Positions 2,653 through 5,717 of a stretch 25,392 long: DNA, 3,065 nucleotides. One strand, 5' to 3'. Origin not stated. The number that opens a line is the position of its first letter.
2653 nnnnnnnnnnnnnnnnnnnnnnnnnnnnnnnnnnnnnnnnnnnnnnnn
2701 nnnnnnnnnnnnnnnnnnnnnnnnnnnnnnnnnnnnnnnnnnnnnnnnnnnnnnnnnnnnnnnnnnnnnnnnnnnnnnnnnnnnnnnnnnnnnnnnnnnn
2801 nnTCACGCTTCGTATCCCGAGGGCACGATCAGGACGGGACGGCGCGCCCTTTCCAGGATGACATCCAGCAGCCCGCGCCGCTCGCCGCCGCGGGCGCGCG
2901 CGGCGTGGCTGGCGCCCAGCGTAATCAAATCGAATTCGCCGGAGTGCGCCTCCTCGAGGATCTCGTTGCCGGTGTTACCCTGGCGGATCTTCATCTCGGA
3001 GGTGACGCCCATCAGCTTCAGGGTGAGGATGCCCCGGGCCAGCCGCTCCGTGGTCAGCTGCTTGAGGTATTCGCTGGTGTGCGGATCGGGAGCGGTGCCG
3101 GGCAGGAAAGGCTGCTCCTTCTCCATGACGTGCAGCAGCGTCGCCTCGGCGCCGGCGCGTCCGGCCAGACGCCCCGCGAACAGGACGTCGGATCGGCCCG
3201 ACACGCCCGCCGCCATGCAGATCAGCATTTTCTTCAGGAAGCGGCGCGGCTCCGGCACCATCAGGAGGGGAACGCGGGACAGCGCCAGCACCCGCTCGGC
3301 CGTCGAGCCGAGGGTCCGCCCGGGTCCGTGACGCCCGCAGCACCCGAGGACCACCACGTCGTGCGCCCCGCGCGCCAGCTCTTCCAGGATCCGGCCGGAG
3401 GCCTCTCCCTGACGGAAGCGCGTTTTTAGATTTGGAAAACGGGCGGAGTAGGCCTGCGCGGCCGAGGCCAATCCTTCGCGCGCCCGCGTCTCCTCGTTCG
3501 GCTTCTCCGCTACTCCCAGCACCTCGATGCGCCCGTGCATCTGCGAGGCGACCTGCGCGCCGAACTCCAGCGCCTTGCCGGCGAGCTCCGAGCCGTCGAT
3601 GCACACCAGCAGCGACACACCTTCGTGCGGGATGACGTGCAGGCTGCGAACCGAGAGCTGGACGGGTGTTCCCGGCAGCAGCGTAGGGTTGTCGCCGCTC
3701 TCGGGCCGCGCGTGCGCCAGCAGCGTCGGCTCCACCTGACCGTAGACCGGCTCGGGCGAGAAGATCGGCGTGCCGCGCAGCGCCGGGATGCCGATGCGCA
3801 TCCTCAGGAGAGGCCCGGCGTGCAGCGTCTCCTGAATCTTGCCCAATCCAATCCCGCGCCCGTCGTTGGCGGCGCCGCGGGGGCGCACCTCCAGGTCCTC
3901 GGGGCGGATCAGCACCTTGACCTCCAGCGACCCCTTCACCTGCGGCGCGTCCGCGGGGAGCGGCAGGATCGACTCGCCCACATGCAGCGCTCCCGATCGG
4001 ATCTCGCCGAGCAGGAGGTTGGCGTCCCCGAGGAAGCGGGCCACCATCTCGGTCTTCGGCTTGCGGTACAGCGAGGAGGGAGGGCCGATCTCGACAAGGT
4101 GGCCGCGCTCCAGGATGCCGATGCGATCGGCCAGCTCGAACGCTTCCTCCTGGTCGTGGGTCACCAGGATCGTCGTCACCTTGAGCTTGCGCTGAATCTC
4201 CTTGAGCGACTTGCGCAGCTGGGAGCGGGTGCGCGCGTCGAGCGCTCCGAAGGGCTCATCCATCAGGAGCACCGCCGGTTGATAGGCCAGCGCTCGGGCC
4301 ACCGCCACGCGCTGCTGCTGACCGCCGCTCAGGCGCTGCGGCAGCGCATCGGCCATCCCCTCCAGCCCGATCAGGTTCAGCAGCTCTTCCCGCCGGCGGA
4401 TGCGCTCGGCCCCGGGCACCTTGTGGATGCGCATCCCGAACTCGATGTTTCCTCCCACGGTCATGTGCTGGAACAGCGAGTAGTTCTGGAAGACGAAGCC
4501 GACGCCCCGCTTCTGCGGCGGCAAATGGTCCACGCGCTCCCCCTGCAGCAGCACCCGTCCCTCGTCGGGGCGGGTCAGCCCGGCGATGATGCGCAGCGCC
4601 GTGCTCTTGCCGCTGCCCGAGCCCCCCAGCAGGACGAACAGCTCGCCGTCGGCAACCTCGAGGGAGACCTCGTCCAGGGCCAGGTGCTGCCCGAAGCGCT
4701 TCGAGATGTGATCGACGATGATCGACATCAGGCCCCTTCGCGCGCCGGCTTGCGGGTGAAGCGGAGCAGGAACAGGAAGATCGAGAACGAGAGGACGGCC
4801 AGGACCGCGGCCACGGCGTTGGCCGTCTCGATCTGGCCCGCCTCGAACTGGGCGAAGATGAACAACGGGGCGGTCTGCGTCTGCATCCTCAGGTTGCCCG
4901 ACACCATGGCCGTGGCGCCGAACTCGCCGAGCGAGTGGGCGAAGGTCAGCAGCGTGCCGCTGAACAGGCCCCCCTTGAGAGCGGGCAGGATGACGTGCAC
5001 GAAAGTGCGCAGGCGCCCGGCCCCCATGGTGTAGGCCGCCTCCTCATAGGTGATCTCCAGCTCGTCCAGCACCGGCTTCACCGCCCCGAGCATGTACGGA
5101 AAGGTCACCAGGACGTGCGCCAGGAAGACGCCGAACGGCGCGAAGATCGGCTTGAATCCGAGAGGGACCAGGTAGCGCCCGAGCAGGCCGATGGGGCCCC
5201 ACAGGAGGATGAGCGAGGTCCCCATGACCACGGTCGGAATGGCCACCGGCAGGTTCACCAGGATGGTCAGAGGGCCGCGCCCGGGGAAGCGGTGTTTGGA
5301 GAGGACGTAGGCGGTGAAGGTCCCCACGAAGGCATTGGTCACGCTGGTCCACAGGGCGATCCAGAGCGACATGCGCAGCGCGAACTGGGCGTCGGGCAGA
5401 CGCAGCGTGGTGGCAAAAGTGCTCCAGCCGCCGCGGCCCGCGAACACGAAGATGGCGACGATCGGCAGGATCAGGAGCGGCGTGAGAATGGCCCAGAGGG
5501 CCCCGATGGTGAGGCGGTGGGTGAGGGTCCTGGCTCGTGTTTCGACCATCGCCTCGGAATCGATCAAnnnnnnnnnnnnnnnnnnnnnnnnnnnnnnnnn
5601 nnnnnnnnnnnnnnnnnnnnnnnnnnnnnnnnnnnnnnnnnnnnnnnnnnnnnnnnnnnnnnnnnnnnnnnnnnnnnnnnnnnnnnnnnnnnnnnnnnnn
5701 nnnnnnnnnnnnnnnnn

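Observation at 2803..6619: Sulfate-type ABC importer with a single permease and an ATPase fused to TOBE plus tandem universal-stress-protein domains.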

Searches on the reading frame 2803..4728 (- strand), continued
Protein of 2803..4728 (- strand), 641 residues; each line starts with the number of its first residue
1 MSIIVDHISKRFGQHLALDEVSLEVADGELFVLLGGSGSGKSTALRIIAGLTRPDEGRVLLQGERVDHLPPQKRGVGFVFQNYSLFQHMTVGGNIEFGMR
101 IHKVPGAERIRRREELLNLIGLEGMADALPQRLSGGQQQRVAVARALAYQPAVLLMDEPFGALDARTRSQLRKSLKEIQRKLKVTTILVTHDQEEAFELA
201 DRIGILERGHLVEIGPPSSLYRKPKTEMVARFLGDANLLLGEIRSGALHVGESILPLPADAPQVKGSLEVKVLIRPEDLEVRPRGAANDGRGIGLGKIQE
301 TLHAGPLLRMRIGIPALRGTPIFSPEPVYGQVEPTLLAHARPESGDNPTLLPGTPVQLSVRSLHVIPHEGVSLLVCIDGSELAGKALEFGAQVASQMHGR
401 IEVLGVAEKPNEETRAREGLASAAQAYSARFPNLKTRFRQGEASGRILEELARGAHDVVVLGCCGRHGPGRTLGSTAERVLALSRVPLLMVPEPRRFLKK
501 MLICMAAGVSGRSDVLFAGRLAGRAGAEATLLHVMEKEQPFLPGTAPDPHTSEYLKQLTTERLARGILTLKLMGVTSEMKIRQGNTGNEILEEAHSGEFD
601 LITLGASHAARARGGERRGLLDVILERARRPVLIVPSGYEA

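Call 44: find_encoding_contigs(protein=P0032, flank=7000, max_places=1)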
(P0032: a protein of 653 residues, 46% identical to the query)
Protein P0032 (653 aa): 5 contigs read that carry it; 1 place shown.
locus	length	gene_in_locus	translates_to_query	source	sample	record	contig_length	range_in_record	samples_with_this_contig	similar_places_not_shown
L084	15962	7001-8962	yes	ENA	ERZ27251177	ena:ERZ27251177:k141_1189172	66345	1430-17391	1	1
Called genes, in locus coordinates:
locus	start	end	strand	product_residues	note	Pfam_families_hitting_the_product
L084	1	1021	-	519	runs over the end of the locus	PF13231:PMT_2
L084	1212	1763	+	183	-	PF00027:cNMP_binding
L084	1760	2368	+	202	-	PF13302:Acetyltransf_3 (weak), PF13420:Acetyltransf_4, PF00583:Acetyltransf_1, PF13508:Acetyltransf_7 (weak), PF08445:FR47 (weak)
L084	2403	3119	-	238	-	PF09335:VTT_dom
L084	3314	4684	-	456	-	PF00375:SDF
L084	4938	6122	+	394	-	PF13531:SBP_bac_11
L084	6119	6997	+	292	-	PF00528:BPD_transp_1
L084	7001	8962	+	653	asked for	PF00005:ABC_tran, PF13304:AAA_21 (faint), PF00582:Usp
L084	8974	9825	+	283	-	-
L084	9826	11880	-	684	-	PF05488:PAAR_motif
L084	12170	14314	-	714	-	-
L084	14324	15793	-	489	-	PF04717:Phage_base_V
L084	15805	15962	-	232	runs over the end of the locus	-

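Call 45: find_encoding_contigs(protein=P0037, flank=7000, max_places=1)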
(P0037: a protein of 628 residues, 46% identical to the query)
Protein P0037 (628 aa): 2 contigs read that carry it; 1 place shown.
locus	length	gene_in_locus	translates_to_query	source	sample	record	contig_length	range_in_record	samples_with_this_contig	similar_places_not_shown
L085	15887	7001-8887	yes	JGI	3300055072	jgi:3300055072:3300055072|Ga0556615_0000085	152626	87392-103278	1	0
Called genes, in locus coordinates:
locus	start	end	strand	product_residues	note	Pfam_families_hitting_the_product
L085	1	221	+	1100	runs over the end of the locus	PF13473:Cupredoxin_1 (faint), PF00127:Copper-bind (weak), PF06884:DUF1264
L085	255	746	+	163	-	PF13577:SnoaL_4, PF14534:DUF4440, PF13474:SnoaL_3 (weak), PF12680:SnoaL_2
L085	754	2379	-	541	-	PF00171:Aldedh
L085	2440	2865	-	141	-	PF00027:cNMP_binding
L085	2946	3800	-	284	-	PF10502:Peptidase_S26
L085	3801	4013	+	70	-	PF04255:DUF433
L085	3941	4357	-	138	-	PF01850:PIN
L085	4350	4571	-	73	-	-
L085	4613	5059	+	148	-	PF13173:AAA_14 (weak), PF01813:ATP-synt_D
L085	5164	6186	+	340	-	PF13531:SBP_bac_11, PF01547:SBP_bac_1 (weak), PF13343:SBP_bac_6 (weak)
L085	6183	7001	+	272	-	PF00528:BPD_transp_1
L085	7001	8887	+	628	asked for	PF00005:ABC_tran, PF02463:SMC_N (faint), PF13304:AAA_21 (weak), PF00582:Usp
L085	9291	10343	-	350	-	PF02163:Peptidase_M50, PF17820:PDZ_6 (weak)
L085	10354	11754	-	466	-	PF01171:ATP_bind_3, PF11734:TilS_C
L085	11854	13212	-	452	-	-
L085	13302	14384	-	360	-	PF03447:NAD_binding_3 (weak), PF00742:Homoserine_dh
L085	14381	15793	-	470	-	PF00696:AA_kinase, PF13840:ACT_7, PF22468:ACT_9, PF01842:ACT, PF13840:ACT_7, PF01842:ACT, PF22468:ACT_9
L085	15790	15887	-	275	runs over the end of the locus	PF01209:Ubie_methyltran, PF02353:CMAS, PF13489:Methyltransf_23, PF01728:FtsJ (weak), PF08241:Methyltransf_11, PF08242:Methyltransf_12, PF13649:Methyltransf_25, PF13847:Methyltransf_31, +2 more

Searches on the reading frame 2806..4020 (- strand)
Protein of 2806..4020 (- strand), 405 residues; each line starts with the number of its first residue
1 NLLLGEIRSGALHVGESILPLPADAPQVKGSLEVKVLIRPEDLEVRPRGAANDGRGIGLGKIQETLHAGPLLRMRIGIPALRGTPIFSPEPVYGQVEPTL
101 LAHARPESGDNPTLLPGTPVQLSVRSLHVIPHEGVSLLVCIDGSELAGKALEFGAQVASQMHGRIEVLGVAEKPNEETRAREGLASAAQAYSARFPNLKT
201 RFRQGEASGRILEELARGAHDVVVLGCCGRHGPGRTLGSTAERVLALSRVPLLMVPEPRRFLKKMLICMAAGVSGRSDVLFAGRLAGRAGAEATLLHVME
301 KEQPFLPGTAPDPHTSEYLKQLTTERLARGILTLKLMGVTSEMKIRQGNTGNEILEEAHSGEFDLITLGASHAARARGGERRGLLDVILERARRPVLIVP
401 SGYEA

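Call 29: find_related_loci(query=A2, collection=genome_contigs, flank=6000)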
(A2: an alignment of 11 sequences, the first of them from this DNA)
Query A2 (405 aa) in genome_contigs; peptide patterns used: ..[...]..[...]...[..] (x = any residue, [..] = any of these).
240 stretches matched a pattern; 76 encode a relative of the query (tblastn E <= 1e-3); 76 distinct loci.
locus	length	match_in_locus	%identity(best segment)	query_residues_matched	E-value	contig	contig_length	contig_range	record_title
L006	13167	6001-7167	35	1-400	2e-58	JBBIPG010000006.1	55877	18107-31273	MAG: Candidatus Fraserbacteria bacterium isolate CYS170214_bin_298 NODE_402_length_55877_cov_2.60355, whole genome shotg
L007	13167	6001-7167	33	1-400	8e-55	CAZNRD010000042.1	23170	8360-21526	MAG TPA_asm: uncultured Anaerolineaceae bacterium isolate binchicken_co209_24 genome assembly, contig: NODE_1907_length_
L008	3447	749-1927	35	1-400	8e-54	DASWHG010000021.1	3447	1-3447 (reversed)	MAG TPA_asm: Anaerolineales bacterium isolate SMAG_U2836 k141_1128071, whole genome shotgun sequence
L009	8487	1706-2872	31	1-400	2e-49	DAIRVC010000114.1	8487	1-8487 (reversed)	MAG TPA_asm: Anaerolineales bacterium isolate CTOTU25583 NODE_4618_length_8487_cov_4.097011, whole genome shotgun sequen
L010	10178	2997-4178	33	1-400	5e-49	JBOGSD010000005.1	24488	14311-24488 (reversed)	MAG: bacterium isolate M3-S_metabat2.bin.423 k127_2529952, whole genome shotgun sequence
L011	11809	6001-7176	33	1-400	5e-49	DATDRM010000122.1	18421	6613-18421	MAG TPA_asm: Anaerolineales bacterium isolate SMAG_U7977 k141_2943663, whole genome shotgun sequence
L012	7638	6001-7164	31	1-400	1e-48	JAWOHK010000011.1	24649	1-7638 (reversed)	MAG: Chloroflexota bacterium isolate CWP4-2.bin.60 k191_1859090, whole genome shotgun sequence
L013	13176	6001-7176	32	1-400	1e-47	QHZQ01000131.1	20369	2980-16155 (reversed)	MAG: Acidobacteria bacterium isolate gp11 AA57 14_1009_16_40cm_scaffold_17726_curated, whole genome shotgun sequence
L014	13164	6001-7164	32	1-400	1e-45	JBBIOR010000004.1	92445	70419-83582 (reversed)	MAG: Candidatus Fraserbacteria bacterium isolate EPF170215_bin_284 NODE_210_length_92445_cov_13.996244, whole genome sho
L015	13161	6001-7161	32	1-400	2e-45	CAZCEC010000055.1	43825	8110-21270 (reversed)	MAG TPA_asm: uncultured Anaerolineales bacterium isolate binchicken_co179_60 genome assembly, contig: NODE_2404_length_4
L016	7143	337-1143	38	135-398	3e-41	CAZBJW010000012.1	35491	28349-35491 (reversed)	MAG TPA_asm: uncultured Anaerolineales bacterium isolate binchicken_co294_156 genome assembly, contig: NODE_1633_length_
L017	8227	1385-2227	37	125-399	3e-36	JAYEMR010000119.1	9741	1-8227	MAG: Chloroflexota bacterium isolate MAG076 MAG076_119, whole genome shotgun sequence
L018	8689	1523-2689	31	1-400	7e-36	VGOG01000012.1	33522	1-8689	MAG: Chloroflexi bacterium isolate K_DeepCast_250m_m2_317 K_DeepCast_250m_m2_317_Ga0194125_10002077, whole genome shotgu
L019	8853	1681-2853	35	1-400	8e-49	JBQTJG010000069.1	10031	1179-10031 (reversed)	MAG: Armatimonadota bacterium isolate SAR307 c_000000114545, whole genome shotgun sequence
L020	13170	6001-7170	32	1-401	2e-33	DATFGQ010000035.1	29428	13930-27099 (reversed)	MAG TPA_asm: Blastocatellia bacterium isolate SMAG_U8667 k141_37171, whole genome shotgun sequence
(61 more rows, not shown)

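Call 34: search_protein_families(library=pfam, proteins=[L020:3759-5249:+, L020:7491-9020:-], max_evalue=0.001)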
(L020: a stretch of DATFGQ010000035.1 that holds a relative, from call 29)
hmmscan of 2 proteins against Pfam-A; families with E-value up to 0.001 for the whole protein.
L020:3759-5249:+ (496 aa): 1 family
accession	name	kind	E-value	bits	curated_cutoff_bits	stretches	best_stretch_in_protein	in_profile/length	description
PF07396.17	Porin_O_P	-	1.8e-34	120.1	20.9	1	145-496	12-370/370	Phosphate-selective porin O and P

L020:7491-9020:- (509 aa): 1 family
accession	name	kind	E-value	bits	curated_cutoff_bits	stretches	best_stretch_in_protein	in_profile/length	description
PF00171.27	Aldedh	-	4.1e-152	507.4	23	1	11-469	5-461/461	Aldehyde dehydrogenase family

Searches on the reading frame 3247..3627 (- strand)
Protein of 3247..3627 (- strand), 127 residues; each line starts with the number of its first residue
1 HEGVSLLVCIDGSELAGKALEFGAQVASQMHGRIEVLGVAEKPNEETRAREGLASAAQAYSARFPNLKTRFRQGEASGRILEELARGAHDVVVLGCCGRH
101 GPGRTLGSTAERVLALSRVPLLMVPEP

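Call 64: search_protein_families(library=pfam, proteins=[window:3247-3627:-], max_evalue=1)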
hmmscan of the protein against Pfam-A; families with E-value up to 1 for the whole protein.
window:3247-3627:- (127 aa): 1 family
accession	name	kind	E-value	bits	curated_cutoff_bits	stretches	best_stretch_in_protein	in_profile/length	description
PF00582.32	Usp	-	3.2e-16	60.6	24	1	6-125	5-141/141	Universal stress protein family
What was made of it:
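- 3247..3624 (-): ATPase residues 369-494: USP domain 1, of the ATP-binding (MJ0577/UspFG) type. Pfam Usp 60.6 bits when scanned alone (call 64).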

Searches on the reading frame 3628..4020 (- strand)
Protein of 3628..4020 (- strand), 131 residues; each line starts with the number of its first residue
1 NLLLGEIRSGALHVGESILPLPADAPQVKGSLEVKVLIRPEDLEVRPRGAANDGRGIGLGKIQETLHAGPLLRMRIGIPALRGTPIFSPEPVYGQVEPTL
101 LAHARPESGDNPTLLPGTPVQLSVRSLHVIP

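Call 64: search_protein_families(library=pfam, proteins=[window:3628-4020:-], max_evalue=1)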
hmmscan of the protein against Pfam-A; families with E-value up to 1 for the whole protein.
window:3628-4020:- (131 aa): 3 families
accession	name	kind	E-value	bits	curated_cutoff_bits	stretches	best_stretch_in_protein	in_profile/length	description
PF17850.7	CysA_C_terminal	-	2.5e-05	25.2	29.7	1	1-45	1-43/43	CysA C-terminal regulatory domain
PF11235.13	Med25_SD1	-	0.011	16.5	25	1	77-122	91-136/152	Mediator complex subunit 25 synapsin 1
PF08402.16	TOBE_2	-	0.016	15.7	21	1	36-80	1-40/76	TOBE domain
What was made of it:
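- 3625..4020 (-): ATPase residues 237-368: CysA/MalK-type C-terminal regulatory beta-barrel ('TOBE-like'). Pfam hits are sub-threshold: CysA_C_terminal 25.2 (cutoff 29.7), TOBE_2 15.7 (cutoff 21) (call 64).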

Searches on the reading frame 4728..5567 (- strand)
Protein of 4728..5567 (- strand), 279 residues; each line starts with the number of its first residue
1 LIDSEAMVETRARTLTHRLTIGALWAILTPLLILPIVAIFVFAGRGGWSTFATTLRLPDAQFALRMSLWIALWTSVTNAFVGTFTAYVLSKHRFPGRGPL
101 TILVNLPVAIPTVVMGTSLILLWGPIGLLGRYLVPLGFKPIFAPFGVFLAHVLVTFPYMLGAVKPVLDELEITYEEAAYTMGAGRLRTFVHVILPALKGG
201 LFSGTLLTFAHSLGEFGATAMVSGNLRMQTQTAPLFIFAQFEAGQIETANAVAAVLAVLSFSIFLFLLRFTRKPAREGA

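Call 3: search_protein_families(library=pfam, proteins=[window:4728-5567:-], max_evalue=0.01)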
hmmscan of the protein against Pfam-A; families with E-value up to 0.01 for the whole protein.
window:4728-5567:- (279 aa): 1 family
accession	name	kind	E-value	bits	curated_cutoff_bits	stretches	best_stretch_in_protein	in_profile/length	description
PF00528.27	BPD_transp_1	-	3.7e-15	56.6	26.4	1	81-268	4-174/184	Binding-protein-dependent transport system inner membrane component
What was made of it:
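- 4728..5567 (-): Single ABC permease (279 aa), inferred to act as a homodimer. The EAA coupling loop is present (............ILP). BPD_transp_1 3.7e-15 (call 3).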

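Call 4: search_protein_families(library=ncbifam, proteins=[window:4728-5567:-], max_evalue=0.01)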
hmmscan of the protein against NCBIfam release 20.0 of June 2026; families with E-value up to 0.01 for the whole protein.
window:4728-5567:- (279 aa): 35 families (the best 25 are shown)
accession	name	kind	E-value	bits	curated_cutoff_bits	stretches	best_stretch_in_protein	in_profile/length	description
TIGR00969.1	3a0106s02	subfamily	1.5e-63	214.9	240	1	17-265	16-264/272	sulfate ABC transporter permease subunit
TIGR02139.1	permease_CysT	equivalog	1.2e-57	195.5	246.1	1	19-267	7-255/265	sulfate ABC transporter permease subunit CysT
TIGR01581.1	Mo_ABC_porter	hypoth_equivalog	2.9e-54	183.9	210.3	1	45-265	4-224/225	ABC transporter permease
TIGR02140.1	permease_CysW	equivalog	1.7e-53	181.8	329.1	1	26-262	11-247/261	sulfate ABC transporter permease subunit CysW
TIGR02141.1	modB_ABC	equivalog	1.2e-44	152.5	182.6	1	66-268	2-203/208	molybdate ABC transporter permease subunit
NF008208.0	PRK10971.1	equivalog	3.3e-44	151.4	415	1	18-266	14-266/277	sulfate/thiosulfate ABC transporter permease CysT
NF006939.0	PRK09421.1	equivalog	5.6e-37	127.3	262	1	62-261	10-211/230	molybdate ABC transporter permease subunit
NF008620.0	PRK11602.1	equivalog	9.3e-34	117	442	1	19-260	23-265/291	sulfate/thiosulfate ABC transporter permease CysW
NF040839.1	tungstate_WtpB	equivalog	4.5e-31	108.4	340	1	27-269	12-246/251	tungstate ABC transporter permease WtpB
TIGR03262.1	PhnU2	equivalog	2.7e-24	85.7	593.25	1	18-231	4-220/546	putative 2-aminoethylphosphonate ABC transporter permease subunit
NF011624.0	PRK15050.1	equivalog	1.1e-22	80.5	247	1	9-271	16-286/297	2-aminoethylphosphonate ABC transporter permease subunit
NF038017.1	ABC_perm1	subfamily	1.9e-18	67.1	100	1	67-256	1-183/184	ABC transporter permease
TIGR03226.1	PhnU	equivalog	4.3e-18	65.8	283.45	1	11-269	37-302/311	2-aminoethylphosphonate ABC transporter permease subunit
NF007889.0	PRK10592.1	equivalog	1.2e-17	64.4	476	1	25-258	24-251/281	putrescine ABC transporter permease PotI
NF007047.0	PRK09500.1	equivalog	2.2e-17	63.5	326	1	63-267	59-248/257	spermidine/putrescine ABC transporter permease PotC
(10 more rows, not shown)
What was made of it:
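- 4728..5567 (-): Scores fall between families and below every curated cutoff: sulfate permease TIGR00969 214.9 (cutoff 240), CysT 195.5, Mo_ABC_porter 183.9, CysW 181.8, ModB 152.5 (call 4).
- Closest known: CysPTWA / Sbp sulfate-thiosulfate ABC importer. Same: The permease is closest to CysT/CysW models (call 4).
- The permease also scores 183.9 bits on the Mo_ABC_porter model TIGR01581 and 152.5 on ModB (call 4).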

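Call 55: find_related_loci(query=A4, collection=metagenome_contigs, flank=4500)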
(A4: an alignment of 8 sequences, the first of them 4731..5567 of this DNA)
Query A4 (279 aa) in metagenome_contigs; peptide patterns used: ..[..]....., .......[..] (x = any residue, [..] = any of these).
600 stretches matched a pattern (row limit reached: there are more); 201 encode a relative of the query (tblastn E <= 1e-3); the best 80 are kept; 80 distinct loci.
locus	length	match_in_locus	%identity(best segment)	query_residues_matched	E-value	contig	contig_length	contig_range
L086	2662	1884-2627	94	1-248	9e-161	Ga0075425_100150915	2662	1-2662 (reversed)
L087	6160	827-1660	87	1-278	2e-151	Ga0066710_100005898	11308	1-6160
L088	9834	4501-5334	88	1-278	2e-150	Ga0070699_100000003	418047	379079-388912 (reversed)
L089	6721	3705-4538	88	1-278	4e-150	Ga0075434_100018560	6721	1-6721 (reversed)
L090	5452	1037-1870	86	1-278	1e-150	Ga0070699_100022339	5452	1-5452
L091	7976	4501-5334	85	1-278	2e-145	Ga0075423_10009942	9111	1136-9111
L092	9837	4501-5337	86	1-279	1e-142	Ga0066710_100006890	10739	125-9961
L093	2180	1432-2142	86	11-247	7e-144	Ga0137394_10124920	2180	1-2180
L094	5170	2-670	91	57-279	5e-123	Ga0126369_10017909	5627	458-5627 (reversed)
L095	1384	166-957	81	14-277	4e-133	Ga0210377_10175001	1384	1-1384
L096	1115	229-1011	70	19-279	1e-128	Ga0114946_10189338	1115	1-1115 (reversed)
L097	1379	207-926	76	38-279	9e-123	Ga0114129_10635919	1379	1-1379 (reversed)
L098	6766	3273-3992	73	38-277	5e-112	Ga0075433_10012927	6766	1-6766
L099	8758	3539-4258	73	38-277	5e-112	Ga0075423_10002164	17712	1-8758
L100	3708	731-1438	74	38-273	2e-112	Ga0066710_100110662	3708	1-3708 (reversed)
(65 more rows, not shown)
